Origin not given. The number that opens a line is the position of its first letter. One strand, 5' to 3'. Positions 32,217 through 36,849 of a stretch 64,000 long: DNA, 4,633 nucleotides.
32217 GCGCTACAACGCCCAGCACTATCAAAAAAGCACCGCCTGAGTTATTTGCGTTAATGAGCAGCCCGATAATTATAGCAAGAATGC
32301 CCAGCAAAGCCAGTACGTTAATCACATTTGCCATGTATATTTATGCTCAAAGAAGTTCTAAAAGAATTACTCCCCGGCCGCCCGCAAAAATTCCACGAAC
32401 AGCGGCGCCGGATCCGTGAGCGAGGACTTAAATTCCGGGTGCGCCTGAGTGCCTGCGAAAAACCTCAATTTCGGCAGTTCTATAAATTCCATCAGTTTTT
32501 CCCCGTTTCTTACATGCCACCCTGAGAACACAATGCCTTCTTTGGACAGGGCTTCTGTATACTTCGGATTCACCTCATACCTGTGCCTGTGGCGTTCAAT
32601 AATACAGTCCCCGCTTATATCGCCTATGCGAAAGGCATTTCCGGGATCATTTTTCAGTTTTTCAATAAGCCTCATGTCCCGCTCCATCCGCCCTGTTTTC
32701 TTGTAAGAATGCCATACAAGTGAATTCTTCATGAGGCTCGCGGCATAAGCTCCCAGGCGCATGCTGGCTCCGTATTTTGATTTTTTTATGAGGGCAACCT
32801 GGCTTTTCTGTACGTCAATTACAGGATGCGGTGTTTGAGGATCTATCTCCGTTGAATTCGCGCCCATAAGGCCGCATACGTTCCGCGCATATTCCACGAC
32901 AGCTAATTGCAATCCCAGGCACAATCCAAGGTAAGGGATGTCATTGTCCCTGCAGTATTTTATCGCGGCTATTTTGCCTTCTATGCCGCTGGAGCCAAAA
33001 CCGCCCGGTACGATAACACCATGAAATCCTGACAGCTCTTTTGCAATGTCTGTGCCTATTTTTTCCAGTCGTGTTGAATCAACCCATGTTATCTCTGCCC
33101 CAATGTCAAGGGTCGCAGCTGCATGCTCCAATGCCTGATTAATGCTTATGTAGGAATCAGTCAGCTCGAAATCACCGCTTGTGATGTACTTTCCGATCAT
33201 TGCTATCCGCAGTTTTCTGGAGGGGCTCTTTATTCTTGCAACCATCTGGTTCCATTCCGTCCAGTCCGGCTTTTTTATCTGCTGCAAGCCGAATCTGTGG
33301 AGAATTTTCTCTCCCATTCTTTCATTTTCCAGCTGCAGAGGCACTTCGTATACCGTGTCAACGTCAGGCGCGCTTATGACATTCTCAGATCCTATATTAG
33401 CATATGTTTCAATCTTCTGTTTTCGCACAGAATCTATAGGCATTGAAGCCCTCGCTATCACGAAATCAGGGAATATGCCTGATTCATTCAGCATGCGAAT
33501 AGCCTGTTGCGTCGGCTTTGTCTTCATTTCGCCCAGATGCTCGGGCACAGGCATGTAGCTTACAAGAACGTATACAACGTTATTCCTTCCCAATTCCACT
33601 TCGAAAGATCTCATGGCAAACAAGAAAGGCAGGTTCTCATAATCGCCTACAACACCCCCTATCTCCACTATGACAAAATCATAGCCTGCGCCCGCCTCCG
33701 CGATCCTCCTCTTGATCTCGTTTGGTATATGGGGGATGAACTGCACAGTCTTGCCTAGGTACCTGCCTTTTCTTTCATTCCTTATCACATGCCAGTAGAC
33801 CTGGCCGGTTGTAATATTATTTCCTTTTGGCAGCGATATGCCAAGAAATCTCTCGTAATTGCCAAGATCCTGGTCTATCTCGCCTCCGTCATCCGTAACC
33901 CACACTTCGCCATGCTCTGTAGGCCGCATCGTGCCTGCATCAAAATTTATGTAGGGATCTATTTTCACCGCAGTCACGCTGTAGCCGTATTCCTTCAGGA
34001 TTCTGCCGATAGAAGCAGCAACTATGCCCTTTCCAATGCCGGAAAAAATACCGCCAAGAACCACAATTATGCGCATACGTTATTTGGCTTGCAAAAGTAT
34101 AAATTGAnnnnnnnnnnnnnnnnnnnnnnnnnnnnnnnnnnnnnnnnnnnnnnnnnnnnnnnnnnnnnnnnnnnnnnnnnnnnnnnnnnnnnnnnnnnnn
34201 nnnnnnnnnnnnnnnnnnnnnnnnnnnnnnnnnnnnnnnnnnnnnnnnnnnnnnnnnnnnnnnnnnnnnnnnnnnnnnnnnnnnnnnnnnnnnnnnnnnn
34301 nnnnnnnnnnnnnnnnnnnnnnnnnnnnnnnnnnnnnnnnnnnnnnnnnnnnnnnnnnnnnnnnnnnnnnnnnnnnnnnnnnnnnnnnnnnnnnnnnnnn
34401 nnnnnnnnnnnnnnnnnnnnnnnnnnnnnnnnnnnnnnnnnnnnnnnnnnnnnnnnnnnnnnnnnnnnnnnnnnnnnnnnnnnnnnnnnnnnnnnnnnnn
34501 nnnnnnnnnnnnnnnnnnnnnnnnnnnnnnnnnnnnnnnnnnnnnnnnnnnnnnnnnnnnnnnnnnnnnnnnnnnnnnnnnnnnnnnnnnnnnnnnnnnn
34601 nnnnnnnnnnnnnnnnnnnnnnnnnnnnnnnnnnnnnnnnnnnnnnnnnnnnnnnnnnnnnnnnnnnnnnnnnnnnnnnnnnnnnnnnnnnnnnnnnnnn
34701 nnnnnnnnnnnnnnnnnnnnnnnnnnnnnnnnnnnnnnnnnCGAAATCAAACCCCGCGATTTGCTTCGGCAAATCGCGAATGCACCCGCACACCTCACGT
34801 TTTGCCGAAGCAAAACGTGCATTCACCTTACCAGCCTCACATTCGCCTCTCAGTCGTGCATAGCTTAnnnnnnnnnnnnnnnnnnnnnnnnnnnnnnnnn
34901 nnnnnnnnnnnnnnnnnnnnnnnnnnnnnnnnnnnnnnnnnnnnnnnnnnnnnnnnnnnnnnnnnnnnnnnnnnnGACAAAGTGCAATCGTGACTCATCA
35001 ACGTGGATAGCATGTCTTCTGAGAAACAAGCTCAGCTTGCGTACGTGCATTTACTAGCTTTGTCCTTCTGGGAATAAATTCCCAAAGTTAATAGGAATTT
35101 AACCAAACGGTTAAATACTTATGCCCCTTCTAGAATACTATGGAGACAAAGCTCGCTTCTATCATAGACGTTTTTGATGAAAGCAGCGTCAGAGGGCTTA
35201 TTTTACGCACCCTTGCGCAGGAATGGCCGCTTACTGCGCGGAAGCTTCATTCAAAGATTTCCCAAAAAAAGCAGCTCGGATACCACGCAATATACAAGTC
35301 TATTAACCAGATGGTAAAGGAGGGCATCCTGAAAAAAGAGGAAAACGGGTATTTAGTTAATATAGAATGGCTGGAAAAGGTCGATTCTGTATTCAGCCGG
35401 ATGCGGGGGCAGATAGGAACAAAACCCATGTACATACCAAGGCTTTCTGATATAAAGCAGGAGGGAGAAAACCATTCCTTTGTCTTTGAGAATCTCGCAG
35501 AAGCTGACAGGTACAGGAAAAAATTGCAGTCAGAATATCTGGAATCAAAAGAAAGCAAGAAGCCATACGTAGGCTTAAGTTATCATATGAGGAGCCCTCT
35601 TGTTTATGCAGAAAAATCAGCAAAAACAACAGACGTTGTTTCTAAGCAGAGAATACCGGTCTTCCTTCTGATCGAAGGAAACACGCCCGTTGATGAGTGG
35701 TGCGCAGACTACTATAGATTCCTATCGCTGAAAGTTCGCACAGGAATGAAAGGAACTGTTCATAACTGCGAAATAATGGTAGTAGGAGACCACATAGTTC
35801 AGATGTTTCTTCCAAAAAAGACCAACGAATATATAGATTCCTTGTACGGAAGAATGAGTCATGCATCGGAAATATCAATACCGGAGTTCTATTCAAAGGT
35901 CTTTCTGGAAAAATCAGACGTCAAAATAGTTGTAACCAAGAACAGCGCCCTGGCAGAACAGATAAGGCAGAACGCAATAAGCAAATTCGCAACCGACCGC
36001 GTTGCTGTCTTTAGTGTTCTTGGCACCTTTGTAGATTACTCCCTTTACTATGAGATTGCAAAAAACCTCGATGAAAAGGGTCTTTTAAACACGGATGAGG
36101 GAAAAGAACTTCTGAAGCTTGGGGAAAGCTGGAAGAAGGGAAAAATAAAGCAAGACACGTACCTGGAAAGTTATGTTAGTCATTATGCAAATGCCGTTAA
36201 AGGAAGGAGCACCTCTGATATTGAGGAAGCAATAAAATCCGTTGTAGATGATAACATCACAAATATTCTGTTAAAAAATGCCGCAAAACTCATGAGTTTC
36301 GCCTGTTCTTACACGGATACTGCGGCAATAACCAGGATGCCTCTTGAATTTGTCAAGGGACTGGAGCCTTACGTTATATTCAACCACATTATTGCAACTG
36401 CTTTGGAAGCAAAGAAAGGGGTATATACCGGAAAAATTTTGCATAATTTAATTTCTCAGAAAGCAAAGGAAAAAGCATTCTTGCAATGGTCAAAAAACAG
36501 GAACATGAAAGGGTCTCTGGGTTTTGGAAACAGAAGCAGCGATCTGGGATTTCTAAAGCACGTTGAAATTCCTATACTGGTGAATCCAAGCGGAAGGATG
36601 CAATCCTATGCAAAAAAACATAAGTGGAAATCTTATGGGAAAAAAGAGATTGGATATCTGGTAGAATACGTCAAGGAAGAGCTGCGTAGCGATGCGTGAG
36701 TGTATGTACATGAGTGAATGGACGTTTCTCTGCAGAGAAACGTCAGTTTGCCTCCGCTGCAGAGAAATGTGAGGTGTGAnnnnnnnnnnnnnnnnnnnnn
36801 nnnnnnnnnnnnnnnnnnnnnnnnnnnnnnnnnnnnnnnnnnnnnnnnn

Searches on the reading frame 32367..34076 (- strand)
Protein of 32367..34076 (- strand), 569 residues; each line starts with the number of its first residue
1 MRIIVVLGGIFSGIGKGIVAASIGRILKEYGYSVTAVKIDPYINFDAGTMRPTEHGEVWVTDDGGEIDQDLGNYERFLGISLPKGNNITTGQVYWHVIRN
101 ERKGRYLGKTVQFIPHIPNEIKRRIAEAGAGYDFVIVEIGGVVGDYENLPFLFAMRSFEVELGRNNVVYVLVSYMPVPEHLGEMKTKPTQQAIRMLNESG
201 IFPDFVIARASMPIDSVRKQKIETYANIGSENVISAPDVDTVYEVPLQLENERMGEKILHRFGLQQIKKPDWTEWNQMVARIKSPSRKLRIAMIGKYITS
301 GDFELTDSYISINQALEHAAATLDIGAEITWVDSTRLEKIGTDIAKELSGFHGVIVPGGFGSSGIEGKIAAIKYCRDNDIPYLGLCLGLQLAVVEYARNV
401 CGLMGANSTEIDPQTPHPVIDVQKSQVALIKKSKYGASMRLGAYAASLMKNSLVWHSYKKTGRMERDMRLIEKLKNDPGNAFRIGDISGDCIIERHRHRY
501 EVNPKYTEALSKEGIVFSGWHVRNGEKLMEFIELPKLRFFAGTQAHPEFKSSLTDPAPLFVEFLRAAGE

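Call 21: search_protein_families(library=pfam, proteins=[window:32367-34076:-], max_evalue=0.00001)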
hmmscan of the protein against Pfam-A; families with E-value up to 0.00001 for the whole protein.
window:32367-34076:- (569 aa): 2 families
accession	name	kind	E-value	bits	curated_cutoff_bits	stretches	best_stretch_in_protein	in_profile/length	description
PF06418.20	CTP_synth_N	-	4e-106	354.7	26.1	1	3-264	2-265/265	CTP synthase N-terminus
PF00117.34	GATase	-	1.8e-33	116.2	22.8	1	305-565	2-189/190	Glutamine amidotransferase class-I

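Call 22: find_encoding_contigs(protein=window:32367-34076:-, flank=10000, max_places=10)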
Protein window:32367-34076:- (569 aa): no gene with exactly this product is on record in the collection.

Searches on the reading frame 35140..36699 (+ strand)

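Call 21: search_protein_families(library=pfam, proteins=[window:35140-36699:+], max_evalue=0.00001)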
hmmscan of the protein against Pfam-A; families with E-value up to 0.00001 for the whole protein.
window:35140-36699:+ (519 aa): 0 families

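Call 51: search_protein_families(library=ncbifam, proteins=[window:35140-36699:+], max_evalue=0.001)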
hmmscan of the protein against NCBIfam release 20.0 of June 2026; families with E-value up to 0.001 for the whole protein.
window:35140-36699:+ (519 aa): 3 families
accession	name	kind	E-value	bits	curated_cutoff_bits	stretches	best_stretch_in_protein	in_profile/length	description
TIGR01490.1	HAD-SF-IB-hyp1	subfamily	6.2e-18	65.8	98.3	1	289-487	2-202/202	HAD-IB family hydrolase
NF052360.1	HolPasePseu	equivalog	1.5e-12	47.7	280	1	305-497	20-213/218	histidinol-phosphatase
NF052359.1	HolPaseNeis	equivalog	2.7e-06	27.2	400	1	288-497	3-216/221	histidinol-phosphatase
